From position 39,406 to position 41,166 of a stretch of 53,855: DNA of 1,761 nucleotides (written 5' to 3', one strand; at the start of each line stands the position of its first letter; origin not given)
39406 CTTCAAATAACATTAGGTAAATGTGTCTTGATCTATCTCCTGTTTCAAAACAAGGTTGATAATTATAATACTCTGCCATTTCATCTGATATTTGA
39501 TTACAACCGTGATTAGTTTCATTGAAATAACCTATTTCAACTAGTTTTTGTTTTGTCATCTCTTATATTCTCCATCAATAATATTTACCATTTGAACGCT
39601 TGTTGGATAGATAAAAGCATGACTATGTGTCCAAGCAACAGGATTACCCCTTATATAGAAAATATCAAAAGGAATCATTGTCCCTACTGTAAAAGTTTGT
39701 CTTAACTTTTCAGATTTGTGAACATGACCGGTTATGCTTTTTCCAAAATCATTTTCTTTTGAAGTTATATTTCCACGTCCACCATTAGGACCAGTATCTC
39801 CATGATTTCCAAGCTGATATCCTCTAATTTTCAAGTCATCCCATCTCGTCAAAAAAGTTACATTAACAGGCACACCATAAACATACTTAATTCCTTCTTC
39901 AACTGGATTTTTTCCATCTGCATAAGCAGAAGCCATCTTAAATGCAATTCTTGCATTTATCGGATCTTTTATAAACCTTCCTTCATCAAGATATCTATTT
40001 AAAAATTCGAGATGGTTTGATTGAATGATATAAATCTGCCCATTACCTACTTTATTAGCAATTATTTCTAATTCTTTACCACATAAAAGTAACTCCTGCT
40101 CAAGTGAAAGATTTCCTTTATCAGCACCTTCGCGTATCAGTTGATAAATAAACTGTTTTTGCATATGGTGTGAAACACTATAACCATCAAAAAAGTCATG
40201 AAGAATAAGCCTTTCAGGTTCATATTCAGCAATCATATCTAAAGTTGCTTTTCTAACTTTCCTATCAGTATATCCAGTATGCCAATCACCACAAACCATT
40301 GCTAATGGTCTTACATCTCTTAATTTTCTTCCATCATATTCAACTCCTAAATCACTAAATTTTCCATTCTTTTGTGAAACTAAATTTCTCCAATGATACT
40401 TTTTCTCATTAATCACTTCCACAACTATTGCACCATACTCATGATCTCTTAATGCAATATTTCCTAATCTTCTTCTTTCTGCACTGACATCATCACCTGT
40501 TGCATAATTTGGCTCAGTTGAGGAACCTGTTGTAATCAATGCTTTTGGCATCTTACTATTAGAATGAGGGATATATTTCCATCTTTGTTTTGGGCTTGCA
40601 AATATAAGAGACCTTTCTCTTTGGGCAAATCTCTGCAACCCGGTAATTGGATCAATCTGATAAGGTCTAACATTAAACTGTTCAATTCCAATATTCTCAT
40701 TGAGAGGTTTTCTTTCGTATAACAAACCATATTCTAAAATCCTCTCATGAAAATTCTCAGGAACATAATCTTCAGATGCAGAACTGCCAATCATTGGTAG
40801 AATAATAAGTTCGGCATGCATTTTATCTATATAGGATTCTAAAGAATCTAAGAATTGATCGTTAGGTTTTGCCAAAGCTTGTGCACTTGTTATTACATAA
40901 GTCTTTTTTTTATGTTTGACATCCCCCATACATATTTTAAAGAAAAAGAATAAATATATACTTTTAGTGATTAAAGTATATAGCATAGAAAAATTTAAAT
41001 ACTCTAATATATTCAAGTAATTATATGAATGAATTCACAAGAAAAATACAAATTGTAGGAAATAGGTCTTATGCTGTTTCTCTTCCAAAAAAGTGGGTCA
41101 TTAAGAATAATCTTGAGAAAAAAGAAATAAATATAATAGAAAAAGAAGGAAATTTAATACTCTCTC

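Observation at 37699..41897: Compositionally distinct four-gene cassette with a divergent AbrB-PhoU regulator: candidate undescribed system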

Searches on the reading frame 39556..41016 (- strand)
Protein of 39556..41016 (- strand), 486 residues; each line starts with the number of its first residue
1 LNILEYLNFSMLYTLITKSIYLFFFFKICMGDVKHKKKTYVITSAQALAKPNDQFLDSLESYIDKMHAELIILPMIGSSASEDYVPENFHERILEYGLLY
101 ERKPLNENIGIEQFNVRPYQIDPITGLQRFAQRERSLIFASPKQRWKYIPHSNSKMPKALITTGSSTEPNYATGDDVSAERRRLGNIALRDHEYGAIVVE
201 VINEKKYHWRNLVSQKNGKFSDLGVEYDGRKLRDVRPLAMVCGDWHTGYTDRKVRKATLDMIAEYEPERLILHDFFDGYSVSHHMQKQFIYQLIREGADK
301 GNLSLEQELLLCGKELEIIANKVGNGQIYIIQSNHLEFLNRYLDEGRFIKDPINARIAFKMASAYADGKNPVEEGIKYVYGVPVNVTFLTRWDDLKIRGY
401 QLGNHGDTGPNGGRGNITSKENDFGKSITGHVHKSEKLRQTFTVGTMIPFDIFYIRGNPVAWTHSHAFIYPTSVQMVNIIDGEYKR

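Call 3: search_protein_families(library=pfam, proteins=[window:39556-41016:-], max_evalue=1)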
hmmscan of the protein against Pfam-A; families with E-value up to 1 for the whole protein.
window:39556-41016:- (486 aa): 0 families

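Call 4: search_protein_families(library=ncbifam, proteins=[window:39556-41016:-], max_evalue=1)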
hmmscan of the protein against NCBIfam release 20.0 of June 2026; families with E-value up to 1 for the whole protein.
window:39556-41016:- (486 aa): 0 families

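Call 5: search_protein_families(library=phrogs, proteins=[window:39556-41016:-], max_evalue=0.1)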
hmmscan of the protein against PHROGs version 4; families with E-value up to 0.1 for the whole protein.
window:39556-41016:- (486 aa): 2 families
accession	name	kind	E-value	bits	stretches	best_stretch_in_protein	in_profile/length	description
phrog_1745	-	other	1.2e-81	276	1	34-483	83-538/542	DNA transfer protein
phrog_221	-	other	2.3e-05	24.8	1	232-345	107-213/367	metallo-phosphoesterase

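Call 6: search_protein_families(library=padloc, proteins=[window:39556-41016:-], max_evalue=0.1)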
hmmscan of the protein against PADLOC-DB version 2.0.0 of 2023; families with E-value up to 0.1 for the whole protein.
window:39556-41016:- (486 aa): 0 families

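Call 10: find_homologous_proteins(query=window:39559-40929:-)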
Query seq(457 aa) (457 aa): 411 proteins with E <= 0.001 among 4968 candidates; the best 120 are listed.
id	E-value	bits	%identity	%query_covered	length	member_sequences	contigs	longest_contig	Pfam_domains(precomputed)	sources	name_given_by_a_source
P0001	0.0e+0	1058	100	100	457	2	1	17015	-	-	-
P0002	2.2e-279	945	89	98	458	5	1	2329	-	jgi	jgi:hypothetical protein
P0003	3.1e-278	941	88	100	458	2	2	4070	-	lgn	-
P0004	4.6e-277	937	86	100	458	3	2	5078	-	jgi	jgi:hypothetical protein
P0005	1.6e-269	912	84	100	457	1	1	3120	-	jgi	-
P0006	4.7e-262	887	81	99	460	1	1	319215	-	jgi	jgi:hypothetical protein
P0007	1.8e-258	876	80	99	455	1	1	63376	-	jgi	jgi:hypothetical protein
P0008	2.2e-252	856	80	99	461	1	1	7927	-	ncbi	ncbi:MAG: hypothetical protein QW594_01390 [Candidatus Woesearchaeota archaeon]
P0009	3.9e-252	855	78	100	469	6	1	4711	-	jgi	-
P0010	3.0e-250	849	78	99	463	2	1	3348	-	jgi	jgi:hypothetical protein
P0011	2.5e-247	839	78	99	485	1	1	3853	-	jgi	jgi:hypothetical protein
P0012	4.2e-247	838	79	98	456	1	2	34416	-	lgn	-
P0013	3.8e-244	828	76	99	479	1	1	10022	-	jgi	jgi:hypothetical protein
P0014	5.2e-242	821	76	99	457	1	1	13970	-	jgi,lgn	-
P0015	1.1e-228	778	86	82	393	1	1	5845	-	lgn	-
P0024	1.5e-196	672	65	98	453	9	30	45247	-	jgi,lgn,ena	-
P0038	7.0e-161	554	56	98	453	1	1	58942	-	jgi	-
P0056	1.0e-148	514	54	99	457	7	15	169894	-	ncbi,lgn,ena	ncbi:MAG: hypothetical protein AABX91_02025 [Nanoarchaeota archaeon]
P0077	7.2e-144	498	55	86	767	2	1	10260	PF14890.12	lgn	-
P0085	1.7e-142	493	53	99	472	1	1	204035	-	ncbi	ncbi:MAG: hypothetical protein QXE31_03790 [Candidatus Woesearchaeota archaeon]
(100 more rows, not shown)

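Call 11: search_solved_structures(query=window:39556-40929:-, max_evalue=1, show_alignments=1)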
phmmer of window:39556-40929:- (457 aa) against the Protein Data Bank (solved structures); distinct sequences matched with E-value up to 1: 2.
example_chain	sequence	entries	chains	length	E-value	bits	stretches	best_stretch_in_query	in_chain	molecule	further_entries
1hii_A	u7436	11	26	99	0.27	13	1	348-424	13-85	HIV-2 PROTEASE | HIV-II PROTEASE | Protease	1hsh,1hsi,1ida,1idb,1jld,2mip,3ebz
1ivp_A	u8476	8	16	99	0.99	11.2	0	348-423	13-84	HIV-2 PROTEASE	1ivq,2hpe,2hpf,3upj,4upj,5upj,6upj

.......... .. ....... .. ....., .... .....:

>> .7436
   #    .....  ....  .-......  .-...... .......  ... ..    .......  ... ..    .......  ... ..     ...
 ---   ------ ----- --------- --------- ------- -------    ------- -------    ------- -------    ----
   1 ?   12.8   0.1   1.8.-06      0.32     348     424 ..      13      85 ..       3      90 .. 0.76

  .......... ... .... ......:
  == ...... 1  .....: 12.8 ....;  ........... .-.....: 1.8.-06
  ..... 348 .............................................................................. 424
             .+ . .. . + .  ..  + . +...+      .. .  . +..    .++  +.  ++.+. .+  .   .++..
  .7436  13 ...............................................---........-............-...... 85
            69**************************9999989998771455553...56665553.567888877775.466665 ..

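Call 13: search_dna_similar(query=window:39556-40929:-, collection=phages, mode=protein, max_rows=30, rows=spread)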
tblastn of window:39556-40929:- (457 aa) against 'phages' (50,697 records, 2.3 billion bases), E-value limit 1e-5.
Records with a match: 1122; places in all: 1247; records where one place covers at least 80% of the query: 1108.
Best place of each record, by identity: <60% 1122.
By first word of the organism name: Vibrio 368; Salmonella 269; Escherichia 127; Klebsiella 80; Flavobacterium 68; Caulobacter 39; Rhizobium 29; Phage 13; Cellulophaga 12; Bacteriophage 11; and 41 more.
By host as written in the record: - 356; Flavobacterium sp. BAL314 68; Escherichia coli 42; Salmonella enterica subsp. enterica serovar Enteritidis PT1 39; Vibrio harveyi BAA-1116 36; Klebsiella pneumoniae 25; Salmonella sp. 24; Salmonella enterica 23; and 219 more.
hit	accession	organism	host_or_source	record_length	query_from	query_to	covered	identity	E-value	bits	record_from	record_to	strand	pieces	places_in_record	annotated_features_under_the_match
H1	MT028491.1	Ochrobactrum phage vB_OspM_OC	Ochrobactrum sp. POC9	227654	6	456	99%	33.7%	2e-73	256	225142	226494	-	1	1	metallophosphatase domain-containing protein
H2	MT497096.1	Flavobacterium phage vB_FspP_elemoA_15-3B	Flavobacterium sp. BAL314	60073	8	452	97%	27.3%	2e-32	136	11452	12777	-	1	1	A1-like protein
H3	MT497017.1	Flavobacterium phage vB_FspP_elemoA_7-9A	Flavobacterium sp. BAL314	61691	8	452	97%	27.3%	2e-32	136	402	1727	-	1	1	A1-like protein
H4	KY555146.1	Caulobacter phage Ccr32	Caulobacter crescentus NA1000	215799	8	457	98%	26.0%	2e-37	151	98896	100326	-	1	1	putative A1 protein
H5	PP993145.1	Escherichia phage phiP4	Escherichia coli EX3-6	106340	3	442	96%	26.1%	8e-25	114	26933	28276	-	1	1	putative DNA transfer protein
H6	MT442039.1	Vibrio phage vB_ValS_X1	Vibrio alginolyticus NBRC 15630 = ATCC ...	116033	11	456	98%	25.6%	2e-19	97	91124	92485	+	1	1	A1 protein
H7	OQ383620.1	Salmonella phage MET_P1_100_107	wastewater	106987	3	442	96%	25.9%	2e-25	116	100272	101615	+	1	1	DNA transfer protein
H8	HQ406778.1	Salmonella phage Spc35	Salmonella Typhimurium; Escherichia coli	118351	3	442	96%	25.7%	1e-24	113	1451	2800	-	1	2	left TR; comprises first-step-transfer (FST) DNA; enters host cell ... | A1 protein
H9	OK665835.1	Escherichia phage EC100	Escherichia coli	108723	3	442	96%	25.7%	2e-23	109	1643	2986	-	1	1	hypothetical protein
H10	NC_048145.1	Salmonella phage 3-29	Salmonella enterica subsp. enterica ...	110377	9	442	95%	25.9%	2e-25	115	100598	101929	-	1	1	DNA transfer protein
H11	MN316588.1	Escherichia phage VEc33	Escherichia coli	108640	3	442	96%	25.5%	1e-23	110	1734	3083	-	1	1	hypothetical protein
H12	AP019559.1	Escherichia phage SP15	Escherichia coli O157:H7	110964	3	442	96%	25.5%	6e-25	114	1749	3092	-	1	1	DNA transfer protein A1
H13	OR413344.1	Salmonella phage EH3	Salmonella enterica subsp. enterica ...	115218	9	442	95%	25.8%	8e-25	114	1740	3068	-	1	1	A1: protein A1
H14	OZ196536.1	Vibrio phage D13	Seawater and oysters mix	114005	10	452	97%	25.3%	6e-25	114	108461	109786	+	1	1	DNA transfer protein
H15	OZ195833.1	Vibrio phage D314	Seawater and oysters mix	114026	10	452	97%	25.3%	6e-25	114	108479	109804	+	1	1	DNA transfer protein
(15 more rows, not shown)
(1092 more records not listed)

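Call 16: find_encoding_contigs(protein=P0006, flank=8000, max_places=2)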
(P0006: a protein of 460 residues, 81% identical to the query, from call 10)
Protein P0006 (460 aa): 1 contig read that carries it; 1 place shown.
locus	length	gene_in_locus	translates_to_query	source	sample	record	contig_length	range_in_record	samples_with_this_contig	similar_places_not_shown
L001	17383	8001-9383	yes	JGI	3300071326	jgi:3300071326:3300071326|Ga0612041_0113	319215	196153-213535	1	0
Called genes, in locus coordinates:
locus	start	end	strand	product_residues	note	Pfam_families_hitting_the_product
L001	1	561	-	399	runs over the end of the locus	-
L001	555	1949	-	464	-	PF01565:FAD_binding_4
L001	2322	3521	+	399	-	PF00871:Acetate_kinase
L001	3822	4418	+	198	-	PF01558:POR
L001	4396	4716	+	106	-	PF13187:Fer4_9 (faint), PF00037:Fer4 (weak), PF12797:Fer4_2 (weak), PF12837:Fer4_6 (weak), PF13237:Fer4_10, PF14697:Fer4_21, PF12838:Fer4_7, PF00037:Fer4 (weak), +2 more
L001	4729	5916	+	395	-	PF01855:POR_N, PF02780:Transketolase_C, PF17147:PFOR_II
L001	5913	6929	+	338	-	PF02775:TPP_enzyme_C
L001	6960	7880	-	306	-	PF04014:MazE_antitoxin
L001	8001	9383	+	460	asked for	-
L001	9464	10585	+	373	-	PF02005:TRM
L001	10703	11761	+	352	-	-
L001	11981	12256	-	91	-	PF00736:EF1_GNE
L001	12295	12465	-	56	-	PF07754:Ribosomal_aS21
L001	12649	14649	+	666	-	-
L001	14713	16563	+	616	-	PF05362:Lon_C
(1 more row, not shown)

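Call 17: find_encoding_contigs(protein=P0085, flank=8000, max_places=2)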
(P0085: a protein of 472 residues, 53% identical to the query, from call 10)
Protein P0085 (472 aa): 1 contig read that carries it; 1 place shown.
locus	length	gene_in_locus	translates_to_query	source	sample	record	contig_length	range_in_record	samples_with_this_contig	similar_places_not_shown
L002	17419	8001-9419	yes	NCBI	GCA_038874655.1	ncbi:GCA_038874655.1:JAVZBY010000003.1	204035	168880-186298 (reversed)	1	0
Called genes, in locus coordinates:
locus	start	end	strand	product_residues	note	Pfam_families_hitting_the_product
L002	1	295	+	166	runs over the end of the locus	PF00004:AAA (weak), PF00910:RNA_helicase (faint), PF13238:AAA_18, PF13521:AAA_28 (weak), PF13671:AAA_33 (weak), PF20720:nSTAND3 (faint), PF01202:SKI (weak), PF13207:AAA_17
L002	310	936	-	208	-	PF02545:Maf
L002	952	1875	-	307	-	PF01022:HTH_5, PF12840:HTH_20, PF05124:S_layer_C (weak)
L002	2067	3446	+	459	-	PF02878:PGM_PMM_I, PF02879:PGM_PMM_II, PF02880:PGM_PMM_III, PF00408:PGM_PMM_IV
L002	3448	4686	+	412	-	PF00483:NTP_transferase, PF12804:NTP_transf_3, PF24894:Hexapep_GlmU (faint), PF00132:Hexapep, PF14602:Hexapep_2 (weak), PF25087:GMPPB_C, PF25084:LbH_EIF2B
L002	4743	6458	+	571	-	PF13522:GATase_6, PF13537:GATase_7, PF13580:SIS_2 (faint), PF01380:SIS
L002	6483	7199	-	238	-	PF00535:Glycos_transf_2, PF10111:Glyco_tranf_2_2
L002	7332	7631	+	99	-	-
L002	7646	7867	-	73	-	-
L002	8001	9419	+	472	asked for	-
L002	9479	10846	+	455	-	PF00999:Na_H_Exchanger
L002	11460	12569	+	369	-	-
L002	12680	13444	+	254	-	PF02673:BacA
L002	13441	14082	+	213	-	-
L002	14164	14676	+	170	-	PF24034:DUF7343, PF01047:MarR, PF12802:MarR_2 (weak)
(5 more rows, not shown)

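Call 18: find_encoding_contigs(protein=P0056, flank=8000, max_places=3)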
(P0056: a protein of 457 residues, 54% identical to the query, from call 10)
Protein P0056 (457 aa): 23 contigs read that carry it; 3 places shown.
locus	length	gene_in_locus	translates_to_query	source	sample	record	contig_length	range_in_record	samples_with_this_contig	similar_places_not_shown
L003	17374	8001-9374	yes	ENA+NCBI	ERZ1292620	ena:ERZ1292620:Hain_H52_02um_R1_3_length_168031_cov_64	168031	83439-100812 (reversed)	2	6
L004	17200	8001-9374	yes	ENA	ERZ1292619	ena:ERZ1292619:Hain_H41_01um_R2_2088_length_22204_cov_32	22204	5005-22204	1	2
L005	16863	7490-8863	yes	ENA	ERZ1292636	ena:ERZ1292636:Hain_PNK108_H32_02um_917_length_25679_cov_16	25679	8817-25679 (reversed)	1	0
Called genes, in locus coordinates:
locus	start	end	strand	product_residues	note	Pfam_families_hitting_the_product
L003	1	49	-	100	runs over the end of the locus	PF01035:DNA_binding_1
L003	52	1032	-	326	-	PF18024:HTH_50 (faint), PF18741:MTES_1575 (faint), PF04480:DUF559 (weak)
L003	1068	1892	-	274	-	PF02899:Phage_int_SAM_1 (weak), PF13495:Phage_int_SAM_4, PF00589:Phage_integrase, PF22823:MrpR_C_cat (weak)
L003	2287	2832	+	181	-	PF00160:Pro_isomerase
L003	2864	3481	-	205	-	PF02308:MgtC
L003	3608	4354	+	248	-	PF04402:SIMPL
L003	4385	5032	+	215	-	PF12705:PDDEXK_1 (weak)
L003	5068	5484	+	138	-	PF13473:Cupredoxin_1, PF00127:Copper-bind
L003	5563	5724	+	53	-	-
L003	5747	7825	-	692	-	PF04851:ResIII (weak), PF13307:Helicase_C_2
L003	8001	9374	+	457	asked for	-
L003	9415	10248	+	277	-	PF00350:Dynamin_N (faint), PF02421:FeoB_N (faint), PF01926:MMR_HSR1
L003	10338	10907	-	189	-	-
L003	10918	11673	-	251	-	PF00239:Resolvase, PF07508:Recombinase (weak)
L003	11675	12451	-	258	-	-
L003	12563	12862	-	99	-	-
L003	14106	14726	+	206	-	-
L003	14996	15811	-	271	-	-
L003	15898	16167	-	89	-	-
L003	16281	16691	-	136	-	-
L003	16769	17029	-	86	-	PF05239:PRC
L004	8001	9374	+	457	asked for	-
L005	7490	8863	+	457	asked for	-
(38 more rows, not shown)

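Call 20: find_related_loci(query=A1, collection=genome_contigs, flank=8000)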
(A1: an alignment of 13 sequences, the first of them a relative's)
Query A1 (457 aa) in genome_contigs; peptide patterns used: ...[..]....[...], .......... (x = any residue, [..] = any of these).
132 stretches matched a pattern; 9 encode a relative of the query (tblastn E <= 1e-3); 8 distinct loci.
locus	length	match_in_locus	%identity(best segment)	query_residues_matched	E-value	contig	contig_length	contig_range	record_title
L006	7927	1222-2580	80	5-456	0e+0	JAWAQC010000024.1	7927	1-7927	MAG: Candidatus Woesearchaeota archaeon isolate SZTDM-2_201709_bins_42 SZTDM-2_201709_bins_42_scaffold_24, whole genome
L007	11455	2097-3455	69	8-457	0e+0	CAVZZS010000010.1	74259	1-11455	MAG: uncultured Nanoarchaeota archaeon isolate MFD01689.bin.2.81 genome assembly, contig: contig_70701, whole genome sho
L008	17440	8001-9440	60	6-456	0e+0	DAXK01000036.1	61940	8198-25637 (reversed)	MAG TPA_asm: archaeon UBA583 isolate UBA583 UBA583_contig_796, whole genome shotgun sequence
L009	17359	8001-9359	54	6-456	8e-154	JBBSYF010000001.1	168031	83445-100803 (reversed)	MAG: Nanoarchaeota archaeon isolate H52-bin004_1 H52_bin004_1_000000000001, whole genome shotgun sequence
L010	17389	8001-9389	53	4-457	2e-149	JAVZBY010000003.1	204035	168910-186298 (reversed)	MAG: Candidatus Woesearchaeota archaeon isolate DRTY-6_201705_bins_17 DRTY-6_201705_bins_17_scaffold_3, whole genome sho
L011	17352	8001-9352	69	7-456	0e+0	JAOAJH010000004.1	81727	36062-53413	MAG: Candidatus Aenigmatarchaeota archaeon isolate SKW179 NODE_4_length_81727_cov_6.137979, whole genome shotgun sequenc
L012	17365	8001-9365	75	5-457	0e+0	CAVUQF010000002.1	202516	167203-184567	MAG: uncultured Nanoarchaeota archaeon isolate MFD01689.bin.1.29 genome assembly, contig: contig_49924, whole genome sho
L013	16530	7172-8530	47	5-456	3e-126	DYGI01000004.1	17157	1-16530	MAG TPA_asm: Candidatus Microgenomatus sp. isolate BE2012_3_53_27 Afr_mines_BE2012_1574_length_17157_cov_11_394106, whol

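Call 23: find_encoding_contigs(protein=P0004, flank=8000, max_places=3)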
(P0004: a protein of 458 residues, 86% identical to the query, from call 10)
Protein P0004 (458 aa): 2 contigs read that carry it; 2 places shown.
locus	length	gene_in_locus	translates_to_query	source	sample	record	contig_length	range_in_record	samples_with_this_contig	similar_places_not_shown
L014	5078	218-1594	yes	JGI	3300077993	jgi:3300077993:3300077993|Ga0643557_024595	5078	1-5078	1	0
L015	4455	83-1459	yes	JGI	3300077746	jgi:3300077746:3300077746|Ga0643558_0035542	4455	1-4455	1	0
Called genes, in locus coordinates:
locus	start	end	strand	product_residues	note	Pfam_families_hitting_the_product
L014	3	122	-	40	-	?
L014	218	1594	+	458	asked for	-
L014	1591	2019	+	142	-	-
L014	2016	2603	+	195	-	-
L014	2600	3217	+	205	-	-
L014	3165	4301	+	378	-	PF14397:ATPgrasp_ST (faint), PF14398:ATPgrasp_YheCD, PF02655:ATP-grasp_3 (faint)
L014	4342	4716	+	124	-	-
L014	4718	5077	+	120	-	?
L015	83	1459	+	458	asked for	-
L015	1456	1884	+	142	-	-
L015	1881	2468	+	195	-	-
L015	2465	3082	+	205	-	-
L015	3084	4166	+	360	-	PF14397:ATPgrasp_ST (faint), PF14398:ATPgrasp_YheCD, PF02655:ATP-grasp_3 (faint)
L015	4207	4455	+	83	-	?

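Call 24: find_encoding_contigs(protein=P0007, flank=8000, max_places=2)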
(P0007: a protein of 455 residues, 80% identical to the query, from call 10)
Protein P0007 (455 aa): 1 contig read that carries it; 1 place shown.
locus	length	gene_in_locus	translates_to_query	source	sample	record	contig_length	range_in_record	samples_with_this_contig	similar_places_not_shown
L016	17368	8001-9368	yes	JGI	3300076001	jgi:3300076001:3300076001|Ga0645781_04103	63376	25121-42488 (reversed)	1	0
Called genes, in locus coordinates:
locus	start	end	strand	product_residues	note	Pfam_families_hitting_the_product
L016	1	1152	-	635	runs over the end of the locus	PF00270:DEAD, PF04851:ResIII, PF18766:SWI2_SNF2 (weak), PF21210:RNA_helicase_helical, PF00271:Helicase_C, PF02732:ERCC4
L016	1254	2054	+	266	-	PF01956:EMC3_TMCO1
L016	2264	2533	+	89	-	PF01199:Ribosomal_L34e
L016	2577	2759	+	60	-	-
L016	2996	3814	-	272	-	PF01978:TrmB, PF11495:TrmB_EBD_N (faint)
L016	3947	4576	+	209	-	PF13549:ATP-grasp_5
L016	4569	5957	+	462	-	PF02629:CoA_binding, PF13380:CoA_binding_2, PF13607:Succ_CoA_lig, PF19045:Ligase_CoA_2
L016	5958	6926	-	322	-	PF00149:Metallophos, PF12850:Metallophos_2 (weak)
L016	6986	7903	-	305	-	PF04014:MazE_antitoxin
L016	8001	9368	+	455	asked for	-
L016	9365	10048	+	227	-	PF05014:Nuc_deoxyrib_tr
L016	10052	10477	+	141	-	-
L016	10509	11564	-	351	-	PF26356:Pelota_N, PF03464:eRF1_2, PF03465:eRF1_3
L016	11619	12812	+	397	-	-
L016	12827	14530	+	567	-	-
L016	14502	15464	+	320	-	-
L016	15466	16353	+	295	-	-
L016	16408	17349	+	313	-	-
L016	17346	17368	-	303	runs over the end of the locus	-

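Call 29: search_protein_families(library=pfam, proteins=[L014:1591-2019:+, L014:2016-2603:+, L014:2600-3217:+, L014:4342-4716:+, L014:4718-5077:+, L016:10052-10477:+, L016:9365-10048:+], max_evalue=1)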
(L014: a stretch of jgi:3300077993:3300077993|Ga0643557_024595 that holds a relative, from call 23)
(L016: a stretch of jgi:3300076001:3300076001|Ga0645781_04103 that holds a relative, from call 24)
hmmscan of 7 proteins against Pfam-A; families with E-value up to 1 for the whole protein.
L014:1591-2019:+ (142 aa): 1 family
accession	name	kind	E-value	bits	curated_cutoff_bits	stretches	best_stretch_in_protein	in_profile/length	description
PF15891.11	Nuc_deoxyri_tr2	-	0.023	15.5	30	1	11-50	2-43/105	Nucleoside 2-deoxyribosyltransferase like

L014:2016-2603:+ (195 aa): 1 family
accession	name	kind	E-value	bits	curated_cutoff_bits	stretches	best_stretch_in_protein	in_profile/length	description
PF09331.17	DUF1985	-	0.058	13.8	35.1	1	30-80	81-131/141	Domain of unknown function (DUF1985)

L014:2600-3217:+ (205 aa): 0 families

L014:4342-4716:+ (124 aa): 0 families

L014:4718-5077:+ (120 aa): 0 families

L016:10052-10477:+ (141 aa): 1 family
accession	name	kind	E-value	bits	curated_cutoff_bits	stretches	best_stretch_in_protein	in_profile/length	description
PF02407.22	Viral_Rep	-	0.15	12.8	26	1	36-62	31-59/82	Putative viral replication protein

L016:9365-10048:+ (227 aa): 2 families
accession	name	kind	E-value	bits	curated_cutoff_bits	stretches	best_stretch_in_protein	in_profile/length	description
PF05014.21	Nuc_deoxyrib_tr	-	1.1e-11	45.3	28.8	1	5-121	1-105/117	Nucleoside 2-deoxyribosyltransferase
PF15891.11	Nuc_deoxyri_tr2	-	0.00018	22.2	30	1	3-42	2-41/105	Nucleoside 2-deoxyribosyltransferase like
